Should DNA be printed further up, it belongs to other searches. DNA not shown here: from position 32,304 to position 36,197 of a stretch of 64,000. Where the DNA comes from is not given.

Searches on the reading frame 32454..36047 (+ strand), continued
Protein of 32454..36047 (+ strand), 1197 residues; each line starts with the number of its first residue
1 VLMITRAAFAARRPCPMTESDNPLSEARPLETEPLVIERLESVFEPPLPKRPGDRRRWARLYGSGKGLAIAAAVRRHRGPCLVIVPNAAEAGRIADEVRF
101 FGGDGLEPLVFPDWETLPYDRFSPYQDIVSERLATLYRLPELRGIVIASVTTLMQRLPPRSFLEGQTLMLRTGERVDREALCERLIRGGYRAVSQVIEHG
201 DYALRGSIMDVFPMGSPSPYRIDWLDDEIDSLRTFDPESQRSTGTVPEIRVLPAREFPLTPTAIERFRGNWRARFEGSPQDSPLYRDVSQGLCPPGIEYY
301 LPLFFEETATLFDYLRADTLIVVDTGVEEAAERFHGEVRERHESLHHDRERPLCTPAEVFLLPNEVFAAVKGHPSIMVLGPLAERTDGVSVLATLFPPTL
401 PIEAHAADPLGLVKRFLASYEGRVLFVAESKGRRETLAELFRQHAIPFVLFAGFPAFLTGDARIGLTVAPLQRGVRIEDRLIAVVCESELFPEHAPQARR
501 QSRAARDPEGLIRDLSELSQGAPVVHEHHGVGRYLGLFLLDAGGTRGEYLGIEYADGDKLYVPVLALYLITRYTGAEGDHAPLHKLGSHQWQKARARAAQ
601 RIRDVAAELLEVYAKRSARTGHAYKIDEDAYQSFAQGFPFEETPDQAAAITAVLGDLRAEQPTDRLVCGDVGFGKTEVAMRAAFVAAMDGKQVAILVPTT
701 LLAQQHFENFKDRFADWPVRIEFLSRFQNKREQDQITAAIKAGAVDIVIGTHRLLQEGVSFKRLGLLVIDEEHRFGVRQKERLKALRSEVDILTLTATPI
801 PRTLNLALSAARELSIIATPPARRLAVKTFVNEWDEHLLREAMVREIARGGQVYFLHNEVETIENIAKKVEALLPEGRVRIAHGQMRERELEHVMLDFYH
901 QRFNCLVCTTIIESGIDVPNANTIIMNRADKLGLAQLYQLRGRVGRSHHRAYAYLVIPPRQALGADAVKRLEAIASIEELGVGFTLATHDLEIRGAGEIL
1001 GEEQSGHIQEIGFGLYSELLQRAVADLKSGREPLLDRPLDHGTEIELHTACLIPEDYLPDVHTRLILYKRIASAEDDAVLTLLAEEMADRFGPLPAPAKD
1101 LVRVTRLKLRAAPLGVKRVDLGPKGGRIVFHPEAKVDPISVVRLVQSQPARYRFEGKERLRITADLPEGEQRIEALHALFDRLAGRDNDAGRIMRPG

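Call 65: search_protein_families(library=pfam, proteins=[L049:13767-14066:+, L049:13602-13898:-, L049:14143-14679:-, L049:14817-15194:+], max_evalue=0.01)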
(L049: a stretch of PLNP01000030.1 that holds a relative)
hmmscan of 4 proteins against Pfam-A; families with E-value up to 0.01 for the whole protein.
L049:13767-14066:+ (99 aa): 4 families
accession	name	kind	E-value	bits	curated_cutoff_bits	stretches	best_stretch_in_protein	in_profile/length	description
PF01381.28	HTH_3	-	1.1e-06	28.9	23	1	22-67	5-50/55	Helix-turn-helix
PF13560.12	HTH_31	-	7.9e-06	26.5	27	1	26-69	14-58/64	Helix-turn-helix domain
PF12844.13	HTH_19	-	0.0045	17.3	30.2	1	25-70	11-56/64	Helix-turn-helix domain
PF13443.12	HTH_26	-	0.0084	16.8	22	0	24-66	8-51/63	Cro/C1-type HTH DNA-binding domain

L049:13602-13898:- (98 aa): 0 families

L049:14143-14679:- (178 aa): 0 families

L049:14817-15194:+ (125 aa): 0 families
